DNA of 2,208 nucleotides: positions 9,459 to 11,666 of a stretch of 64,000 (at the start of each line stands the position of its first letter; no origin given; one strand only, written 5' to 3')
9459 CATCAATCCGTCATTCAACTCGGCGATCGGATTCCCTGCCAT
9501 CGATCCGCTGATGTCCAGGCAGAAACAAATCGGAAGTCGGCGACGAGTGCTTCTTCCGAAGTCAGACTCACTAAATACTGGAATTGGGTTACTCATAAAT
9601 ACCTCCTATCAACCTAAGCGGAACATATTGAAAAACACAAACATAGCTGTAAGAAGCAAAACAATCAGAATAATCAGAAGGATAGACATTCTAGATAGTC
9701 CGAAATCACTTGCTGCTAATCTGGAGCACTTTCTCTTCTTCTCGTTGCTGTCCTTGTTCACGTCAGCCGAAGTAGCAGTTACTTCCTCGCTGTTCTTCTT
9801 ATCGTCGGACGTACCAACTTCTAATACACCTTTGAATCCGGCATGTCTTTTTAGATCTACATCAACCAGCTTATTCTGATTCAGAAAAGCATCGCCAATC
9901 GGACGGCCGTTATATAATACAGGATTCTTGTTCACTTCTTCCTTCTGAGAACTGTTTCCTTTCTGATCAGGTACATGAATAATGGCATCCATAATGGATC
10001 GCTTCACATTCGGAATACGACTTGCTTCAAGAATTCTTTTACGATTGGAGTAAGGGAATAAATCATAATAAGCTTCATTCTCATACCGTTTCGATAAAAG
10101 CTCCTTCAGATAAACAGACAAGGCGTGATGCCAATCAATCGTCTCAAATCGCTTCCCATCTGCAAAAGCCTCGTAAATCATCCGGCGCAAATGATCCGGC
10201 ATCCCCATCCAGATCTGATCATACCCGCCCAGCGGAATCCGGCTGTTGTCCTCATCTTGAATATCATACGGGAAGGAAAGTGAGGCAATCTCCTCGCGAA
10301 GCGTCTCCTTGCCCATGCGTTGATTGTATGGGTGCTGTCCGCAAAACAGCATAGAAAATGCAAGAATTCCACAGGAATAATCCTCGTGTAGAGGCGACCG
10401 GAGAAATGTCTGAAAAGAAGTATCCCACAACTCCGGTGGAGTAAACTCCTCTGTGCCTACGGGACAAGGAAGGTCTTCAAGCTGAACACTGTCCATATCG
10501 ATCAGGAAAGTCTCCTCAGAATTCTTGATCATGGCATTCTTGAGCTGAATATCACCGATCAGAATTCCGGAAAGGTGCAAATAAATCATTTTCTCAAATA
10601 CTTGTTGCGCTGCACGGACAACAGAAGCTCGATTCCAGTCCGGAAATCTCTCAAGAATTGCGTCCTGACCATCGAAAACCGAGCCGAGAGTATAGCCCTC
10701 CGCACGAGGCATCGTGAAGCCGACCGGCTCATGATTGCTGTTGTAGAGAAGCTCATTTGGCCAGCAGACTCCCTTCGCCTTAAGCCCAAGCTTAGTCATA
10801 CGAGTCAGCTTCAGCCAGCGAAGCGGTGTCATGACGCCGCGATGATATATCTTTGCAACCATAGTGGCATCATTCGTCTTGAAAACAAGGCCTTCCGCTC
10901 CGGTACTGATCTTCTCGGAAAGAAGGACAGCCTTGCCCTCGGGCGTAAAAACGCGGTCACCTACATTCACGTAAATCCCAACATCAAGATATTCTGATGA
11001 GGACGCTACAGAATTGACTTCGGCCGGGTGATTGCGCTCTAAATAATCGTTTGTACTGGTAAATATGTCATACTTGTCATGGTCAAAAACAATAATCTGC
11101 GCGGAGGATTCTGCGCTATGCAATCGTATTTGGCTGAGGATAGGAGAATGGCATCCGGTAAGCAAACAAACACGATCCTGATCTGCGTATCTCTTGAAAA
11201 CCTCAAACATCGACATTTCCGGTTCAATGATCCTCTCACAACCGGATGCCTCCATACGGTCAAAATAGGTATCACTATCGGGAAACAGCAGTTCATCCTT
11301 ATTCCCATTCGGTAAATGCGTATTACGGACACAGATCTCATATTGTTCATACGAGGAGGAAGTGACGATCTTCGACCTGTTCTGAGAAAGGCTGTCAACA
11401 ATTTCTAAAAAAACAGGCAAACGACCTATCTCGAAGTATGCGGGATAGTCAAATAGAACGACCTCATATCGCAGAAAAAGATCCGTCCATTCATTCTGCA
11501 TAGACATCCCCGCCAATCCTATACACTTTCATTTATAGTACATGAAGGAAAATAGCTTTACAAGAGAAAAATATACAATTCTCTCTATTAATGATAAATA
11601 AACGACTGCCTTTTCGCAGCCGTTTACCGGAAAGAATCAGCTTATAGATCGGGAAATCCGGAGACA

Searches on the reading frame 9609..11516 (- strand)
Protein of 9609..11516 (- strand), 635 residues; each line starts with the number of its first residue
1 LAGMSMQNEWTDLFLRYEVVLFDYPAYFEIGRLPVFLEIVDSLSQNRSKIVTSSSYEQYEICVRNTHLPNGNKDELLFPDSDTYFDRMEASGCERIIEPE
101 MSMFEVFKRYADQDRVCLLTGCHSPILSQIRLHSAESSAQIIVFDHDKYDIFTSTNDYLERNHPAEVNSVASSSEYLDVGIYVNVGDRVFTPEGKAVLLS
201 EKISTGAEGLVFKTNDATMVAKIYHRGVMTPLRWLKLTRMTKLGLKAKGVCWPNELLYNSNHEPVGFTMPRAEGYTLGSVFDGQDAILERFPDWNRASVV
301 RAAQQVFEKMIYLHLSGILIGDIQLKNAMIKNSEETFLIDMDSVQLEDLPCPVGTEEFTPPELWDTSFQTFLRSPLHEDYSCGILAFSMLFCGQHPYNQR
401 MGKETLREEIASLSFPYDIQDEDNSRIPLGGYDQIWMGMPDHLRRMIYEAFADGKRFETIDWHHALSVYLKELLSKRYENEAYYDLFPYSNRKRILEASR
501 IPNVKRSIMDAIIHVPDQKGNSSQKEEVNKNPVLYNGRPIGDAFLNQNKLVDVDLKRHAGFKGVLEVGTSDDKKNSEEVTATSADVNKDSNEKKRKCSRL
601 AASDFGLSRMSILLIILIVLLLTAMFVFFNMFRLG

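Call 4: search_protein_families(library=pfam, proteins=[window:9609-11516:-], max_evalue=0.01)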
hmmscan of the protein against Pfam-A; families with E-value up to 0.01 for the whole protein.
window:9609-11516:- (635 aa): 1 family
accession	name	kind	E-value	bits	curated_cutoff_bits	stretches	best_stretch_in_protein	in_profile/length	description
PF00069.31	Pkinase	-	3.1e-08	33.8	31.7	1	298-420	99-220/263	Protein kinase domain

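Call 5: search_protein_families(library=padloc, proteins=[window:9609-11516:-], max_evalue=0.01)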
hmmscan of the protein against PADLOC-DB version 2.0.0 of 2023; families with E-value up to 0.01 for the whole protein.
window:9609-11516:- (635 aa): 4 families
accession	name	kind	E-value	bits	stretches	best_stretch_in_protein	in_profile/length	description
PDLC04047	PD-T4-6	-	2e-06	25.1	1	292-409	106-224/327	-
PDLC04138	mad6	-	0.00077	16.5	0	297-343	451-497/659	mads_6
PDLC04042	PD-T4-6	-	0.003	15.2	1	288-408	100-223/292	-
PDLC04057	PD-T4-6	-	0.0037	14.3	0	573-630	286-343/443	-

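Call 6: search_protein_families(library=ncbifam, proteins=[window:9609-11516:-], max_evalue=0.01)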
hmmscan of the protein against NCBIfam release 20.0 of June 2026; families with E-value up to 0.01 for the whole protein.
window:9609-11516:- (635 aa): 2 families
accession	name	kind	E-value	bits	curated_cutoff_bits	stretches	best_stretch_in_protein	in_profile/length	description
NF038150.1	lanthi_synth_IV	equivalog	1.3e-06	27.1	650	1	293-401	294-400/851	class IV lanthionine synthetase LanL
NF038151.1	lanthi_synth_III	equivalog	0.00058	18.4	575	1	296-344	335-383/833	class III lanthionine synthetase LanKC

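Call 7: find_homologous_proteins(query=window:9609-11516:-, max_evalue=0.00001)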
Query window:9609-11516:- (635 aa): 406 proteins with E <= 0.00001 among 8000 candidates; the best 120 are listed.
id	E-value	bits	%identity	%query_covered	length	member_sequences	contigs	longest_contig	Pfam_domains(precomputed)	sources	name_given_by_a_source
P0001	0.0e+0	1454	100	99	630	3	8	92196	PF00069.32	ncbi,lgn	-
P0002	0.0e+0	1131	77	99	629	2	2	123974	PF00069.32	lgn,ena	-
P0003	0.0e+0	1113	75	99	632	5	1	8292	PF00069.32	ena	-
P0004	4.6e-245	833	61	89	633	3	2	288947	PF00069.32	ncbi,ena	-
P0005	1.7e-201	689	51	99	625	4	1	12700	PF00069.32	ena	-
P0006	1.7e-200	686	54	91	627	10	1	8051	PF00069.32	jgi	-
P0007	4.6e-200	684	54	86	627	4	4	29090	PF00069.32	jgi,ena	-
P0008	9.1e-199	680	52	89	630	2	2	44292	PF00069.32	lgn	-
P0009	1.2e-197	676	50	99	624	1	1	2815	PF00069.32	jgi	-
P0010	6.0e-196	671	51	94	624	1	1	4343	PF00069.32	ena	-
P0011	8.2e-196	670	52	93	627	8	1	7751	PF00069.32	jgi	-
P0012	8.8e-196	670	55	87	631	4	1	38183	PF00069.32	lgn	-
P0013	5.0e-194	664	48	100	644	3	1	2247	PF00069.32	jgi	-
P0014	1.3e-193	663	49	97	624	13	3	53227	PF00069.32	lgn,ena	-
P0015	2.9e-193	662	53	87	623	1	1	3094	PF00069.32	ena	-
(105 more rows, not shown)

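Call 9: find_related_loci(query=A1, collection=genome_contigs, flank=10000)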
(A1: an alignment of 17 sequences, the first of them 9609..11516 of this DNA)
Query A1 (635 aa) in genome_contigs; peptide patterns used: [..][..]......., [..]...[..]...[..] (x = any residue, [..] = any of these).
167 stretches matched a pattern; 137 encode a relative of the query (tblastn E <= 1e-3); the best 80 are kept; 80 distinct loci.
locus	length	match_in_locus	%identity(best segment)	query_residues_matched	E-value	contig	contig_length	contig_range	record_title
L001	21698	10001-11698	61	3-567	0e+0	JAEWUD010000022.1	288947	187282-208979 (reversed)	MAG: Bacillota bacterium isolate OH_SDB_170 k127_1334751, whole genome shotgun sequence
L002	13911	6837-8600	51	5-599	0e+0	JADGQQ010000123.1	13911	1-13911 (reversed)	MAG: Clostridia bacterium isolate Chersky_828 k127_16230032, whole genome shotgun sequence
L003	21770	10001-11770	52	4-594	0e+0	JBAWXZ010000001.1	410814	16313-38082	MAG: Eubacteriales bacterium isolate ELA076 MAG076_1, whole genome shotgun sequence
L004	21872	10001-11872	49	5-623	0e+0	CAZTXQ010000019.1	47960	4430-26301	MAG TPA_asm: uncultured Mageeibacillus sp. isolate SRP192927_co1_228 genome assembly, contig: NODE_1028_length_47960_cov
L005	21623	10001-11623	51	3-550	2e-178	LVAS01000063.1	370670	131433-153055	MAG: Clostridiales bacterium Firm_13 _contig_84909, whole genome shotgun sequence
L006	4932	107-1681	45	10-537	4e-152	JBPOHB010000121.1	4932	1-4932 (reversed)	MAG: Bacillota bacterium isolate MAG_89 c_000000079329, whole genome shotgun sequence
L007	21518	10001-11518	45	101-630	1e-146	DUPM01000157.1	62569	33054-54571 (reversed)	MAG TPA_asm: Clostridiaceae bacterium isolate AS08sgBPME_309 303709_AS08, whole genome shotgun sequence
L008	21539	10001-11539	44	20-536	5e-148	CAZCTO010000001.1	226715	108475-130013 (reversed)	MAG TPA_asm: uncultured Oscillospiraceae bacterium isolate SRP263991_co7_835 genome assembly, contig: NODE_14_length_226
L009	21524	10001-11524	44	3-515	3e-144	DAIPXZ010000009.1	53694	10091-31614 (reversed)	MAG TPA_asm: Bacillota bacterium isolate CTOTU1833 NODE_51_length_53694_cov_6.153452, whole genome shotgun sequence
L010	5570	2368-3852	45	18-515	5e-140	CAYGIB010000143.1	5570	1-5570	MAG TPA_asm: uncultured Oscillospiraceae bacterium isolate ERP113451_co2_60 genome assembly, contig: NODE_11973_length_5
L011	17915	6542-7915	48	94-543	3e-138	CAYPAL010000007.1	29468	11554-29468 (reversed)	MAG TPA_asm: uncultured Oscillospiraceae bacterium isolate SRP192927_co6_430 genome assembly, contig: NODE_2942_length_2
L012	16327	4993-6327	49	95-531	1e-136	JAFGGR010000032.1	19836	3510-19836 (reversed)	MAG: Clostridiales bacterium isolate Zod_Metabat.14 k87_1848924, whole genome shotgun sequence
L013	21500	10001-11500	45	13-515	4e-134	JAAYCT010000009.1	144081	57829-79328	MAG: Clostridiaceae bacterium isolate AS06rmzACSIP_487 181420_AS06, whole genome shotgun sequence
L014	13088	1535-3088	43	18-536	7e-133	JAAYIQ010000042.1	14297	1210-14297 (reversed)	MAG: Clostridiaceae bacterium isolate AS10tlH2TH_129 56722_AS10, whole genome shotgun sequence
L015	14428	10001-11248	48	102-523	3e-125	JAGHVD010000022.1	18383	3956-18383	MAG: Candidatus Scatonaster coprocaballi isolate E5_MB2_10 c_000000365073, whole genome shotgun sequence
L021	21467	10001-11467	40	12-505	4e-123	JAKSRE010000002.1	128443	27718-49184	MAG: Clostridia bacterium isolate Horse_feces247 MAG247_2, whole genome shotgun sequence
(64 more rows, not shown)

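Call 33: search_solved_structures(query=A1, max_evalue=0.001, show_alignments=1)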
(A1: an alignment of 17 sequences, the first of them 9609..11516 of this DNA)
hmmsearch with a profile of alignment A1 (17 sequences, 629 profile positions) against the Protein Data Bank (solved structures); distinct sequences matched with E-value up to 0.001: 7.
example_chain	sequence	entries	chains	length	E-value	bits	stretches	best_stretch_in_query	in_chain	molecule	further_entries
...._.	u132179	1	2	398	0.00037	22.4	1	283-331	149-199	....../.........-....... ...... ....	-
2rsv_A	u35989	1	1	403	0.00038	22.3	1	283-331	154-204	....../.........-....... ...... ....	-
2lav_A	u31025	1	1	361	0.00041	22.3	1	283-331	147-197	Vaccinia-related kinase 1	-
2kty_A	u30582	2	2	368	0.00042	22.2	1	283-331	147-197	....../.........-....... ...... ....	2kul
5ukf_A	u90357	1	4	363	0.00048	22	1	283-331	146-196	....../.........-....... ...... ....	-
3op5_A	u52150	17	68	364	0.00048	22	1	283-331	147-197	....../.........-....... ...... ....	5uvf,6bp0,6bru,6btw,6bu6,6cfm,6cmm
6ac9_A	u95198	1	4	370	0.00049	22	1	283-331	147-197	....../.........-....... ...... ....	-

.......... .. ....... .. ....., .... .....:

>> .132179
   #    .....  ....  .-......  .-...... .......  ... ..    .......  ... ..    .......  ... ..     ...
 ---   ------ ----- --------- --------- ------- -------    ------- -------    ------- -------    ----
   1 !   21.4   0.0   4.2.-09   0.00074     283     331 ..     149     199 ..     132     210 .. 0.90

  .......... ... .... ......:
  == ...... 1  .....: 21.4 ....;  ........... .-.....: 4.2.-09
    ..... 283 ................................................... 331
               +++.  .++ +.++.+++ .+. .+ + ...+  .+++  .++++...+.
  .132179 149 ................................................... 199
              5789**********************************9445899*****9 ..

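Call 47: find_encoding_contigs(protein=P0001, flank=1000, max_places=4)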
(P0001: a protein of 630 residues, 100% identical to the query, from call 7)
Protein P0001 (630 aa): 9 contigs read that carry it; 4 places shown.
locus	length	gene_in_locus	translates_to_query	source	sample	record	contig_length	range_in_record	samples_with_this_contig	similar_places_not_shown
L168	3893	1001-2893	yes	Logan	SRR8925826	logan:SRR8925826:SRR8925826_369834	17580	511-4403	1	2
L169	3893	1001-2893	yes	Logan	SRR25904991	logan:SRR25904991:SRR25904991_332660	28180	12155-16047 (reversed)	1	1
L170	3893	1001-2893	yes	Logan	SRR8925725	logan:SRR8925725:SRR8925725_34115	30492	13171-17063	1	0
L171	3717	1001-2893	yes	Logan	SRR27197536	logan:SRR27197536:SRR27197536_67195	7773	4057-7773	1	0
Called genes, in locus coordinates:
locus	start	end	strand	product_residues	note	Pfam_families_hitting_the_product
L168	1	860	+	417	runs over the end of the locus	PF00278:Orn_DAP_Arg_deC, PF02784:Orn_Arg_deC_N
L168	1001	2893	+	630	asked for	PF00069:Pkinase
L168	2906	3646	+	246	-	PF00092:VWA, PF13519:VWA_2 (weak)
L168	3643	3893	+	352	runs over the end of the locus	PF13672:PP2C_2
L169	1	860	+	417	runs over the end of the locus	PF00278:Orn_DAP_Arg_deC, PF02784:Orn_Arg_deC_N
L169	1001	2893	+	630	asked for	PF00069:Pkinase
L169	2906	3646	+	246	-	PF00092:VWA, PF13519:VWA_2 (weak)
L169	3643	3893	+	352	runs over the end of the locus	PF13672:PP2C_2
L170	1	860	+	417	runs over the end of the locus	PF00278:Orn_DAP_Arg_deC, PF02784:Orn_Arg_deC_N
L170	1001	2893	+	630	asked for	PF00069:Pkinase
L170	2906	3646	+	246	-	PF00092:VWA, PF13519:VWA_2 (weak)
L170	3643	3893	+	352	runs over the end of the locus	PF13672:PP2C_2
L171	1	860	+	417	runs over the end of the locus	PF00278:Orn_DAP_Arg_deC, PF02784:Orn_Arg_deC_N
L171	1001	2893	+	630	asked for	PF00069:Pkinase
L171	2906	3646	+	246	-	PF00092:VWA, PF13519:VWA_2 (weak)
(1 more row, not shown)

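Call 51: predict_structure(alignment_id=A3)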
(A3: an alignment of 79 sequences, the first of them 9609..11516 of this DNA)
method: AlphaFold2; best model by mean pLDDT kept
length: 635 residues; sequences in the alignment: 79
mean_pLDDT: 82.6   pTM: 0.78
mean pLDDT of the five models: 82.6, 81.8, 80.8, 79.5, 79.4
residues with pLDDT >= 90: 404; 70-90: 91; 50-70: 44; < 50: 96
segments of 3 or more residues with pLDDT < 50: 1-4, 71-74, 514-548, 557-606
pLDDT, mean of each block of 10 residues (from residue 1): 62 95 97 92 96 97 87 60 94 97 97 95 96 92 95 96 93 80 91 97 89 97 91 95 94 97 95 96 92 97 98 96 94 97 95 84 90 93 97 85 81 86 69 89 96 95 98 97 91 61 56 47 41 39 46 48 33 33 31 31 55 95 97 90
secondary structure, 60 per line:
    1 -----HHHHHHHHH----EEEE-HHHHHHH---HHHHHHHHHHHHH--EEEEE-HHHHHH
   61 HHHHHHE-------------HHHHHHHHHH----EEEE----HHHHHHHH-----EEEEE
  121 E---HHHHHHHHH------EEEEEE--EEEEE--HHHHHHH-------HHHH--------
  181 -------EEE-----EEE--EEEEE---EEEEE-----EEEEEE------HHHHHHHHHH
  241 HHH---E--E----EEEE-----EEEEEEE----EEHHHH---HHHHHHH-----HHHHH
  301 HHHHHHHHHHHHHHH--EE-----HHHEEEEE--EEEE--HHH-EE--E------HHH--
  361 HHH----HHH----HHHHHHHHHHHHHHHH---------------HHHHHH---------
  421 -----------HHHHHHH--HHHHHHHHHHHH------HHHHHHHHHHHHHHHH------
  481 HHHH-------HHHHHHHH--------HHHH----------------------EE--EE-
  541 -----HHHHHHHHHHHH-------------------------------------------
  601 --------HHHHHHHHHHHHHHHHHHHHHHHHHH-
elements in order: H6-14 E19-22 H24-30 H34-46 E49-53 H55-66 H81-90 E95-98 H103-110 E116-121 H125-133 E140-145 E148-152 H155-161 H169-172 E188-190 E196-198 E201-205 E209-213 E219-224 H231-243 E255-258 E264-270 H277-280 H284-290 H296-315 E328-332 E335-338 H375-390 H406-411 H432-438 H441-452 H459-474 H481-484 H492-499 H508-511 H546-557 H609-634

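Call 53: fold_search(model_id=the predicted structure, library=pdb)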
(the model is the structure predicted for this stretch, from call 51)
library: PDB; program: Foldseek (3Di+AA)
matches with E <= 10: 1999; with E <= 0.001: 1994
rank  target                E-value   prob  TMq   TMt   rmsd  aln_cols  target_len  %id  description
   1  1qpj                  2.7e-10  1.00  0.33  0.71   4.9       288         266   17  CRYSTAL STRUCTURE OF THE LYMPHOCYTE-SPECIFIC KINASE LCK IN COMPLEX WITH STAUROSPORINE. (released 2000-05-31)
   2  3kxz                  4.0e-10  1.00  0.33  0.72   4.9       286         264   17  The complex crystal structure of LCK with a probe molecule w259 (released 2010-06-23)
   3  3a4o                  4.0e-10  1.00  0.32  0.70   5.0       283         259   16  Lyn kinase domain (released 2009-12-08)
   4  3dqx_B                5.3e-10  1.00  0.33  0.72   4.7       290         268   16  chicken c-Src kinase domain in complex with ATPgS (released 2008-09-23)
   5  2zv9                  6.2e-10  1.00  0.31  0.68   5.3       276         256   18  Lyn Tyrosine Kinase Domain-PP2 complex (released 2008-11-11)
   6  5l3a                  8.1e-10  1.00  0.33  0.66   5.2       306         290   13  Fragment-based discovery of 6-arylindazole JAK inhibitors (released 2016-04-27)
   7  2zva                  8.6e-10  1.00  0.32  0.70   5.2       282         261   16  Lyn Tyrosine Kinase Domain-Dasatinib complex (released 2008-11-11)
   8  9axx_D                9.6e-10  1.00  0.34  0.73   4.5       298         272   14  Crystal structure of BRAF/MEK1 complex with NST-628 and an active RAF dimer (released 2024-04-17)
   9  4f4p                  1.1e-09  1.00  0.33  0.73   4.6       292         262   14  SYK in COMPLEX WITH LIGAND LASW836 (released 2012-12-12)
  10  2ofu                  1.5e-09  1.00  0.33  0.70   4.8       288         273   17  x-ray crystal structure of 2-aminopyrimidine carbamate 43 bound to Lck (released 2007-02-27)
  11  5i9u                  1.5e-09  1.00  0.33  0.67   5.3       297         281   14  Crystal Structure of Ephrin A2 (EphA2) Receptor Protein Kinase (released 2016-11-09)
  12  6xag_C                1.6e-09  1.00  0.34  0.72   4.7       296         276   15  Apo BRAF dimer bound to 14-3-3 (released 2020-10-07)
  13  3lck                  1.6e-09  1.00  0.32  0.69   5.1       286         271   17  THE KINASE DOMAIN OF HUMAN LYMPHOCYTE KINASE (LCK), ACTIVATED FORM (AUTO-PHOSPHORYLATED ON TYR394) (released 1997-12-03)
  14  3dqw_C                1.7e-09  1.00  0.34  0.71   4.7       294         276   17  c-Src kinase domain Thr338Ile mutant in complex with ATPgS (released 2008-09-23)
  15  2zv7                  1.7e-09  1.00  0.32  0.70   5.2       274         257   17  Lyn Tyrosine Kinase Domain, apo form (released 2008-11-11)
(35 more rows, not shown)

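Call 54: search_protein_families(library=pfam, proteins=[L021:13620-14966:+], max_evalue=5)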
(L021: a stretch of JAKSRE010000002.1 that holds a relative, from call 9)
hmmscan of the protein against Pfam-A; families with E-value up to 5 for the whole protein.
L021:13620-14966:+ (448 aa): 5 families
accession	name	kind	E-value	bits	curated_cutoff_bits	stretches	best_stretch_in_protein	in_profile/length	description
PF11834.13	KHA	-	0.0057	17.1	29.6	1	104-135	12-43/67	KHA, dimerisation domain of potassium ion channel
PF02095.21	Extensin_1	-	0.019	15.2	105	1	235-340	4-109/171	Extensin-like protein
PF01922.23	SRP19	-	0.31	12.3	25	1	18-54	5-41/95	SRP19 protein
PF15952.10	ESM4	-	0.97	10.3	27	1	102-179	45-120/173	Enhancer of split M4 family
PF00829.26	Ribosomal_L21p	-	2.2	9.1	27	1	359-401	55-97/99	Ribosomal prokaryotic L21 protein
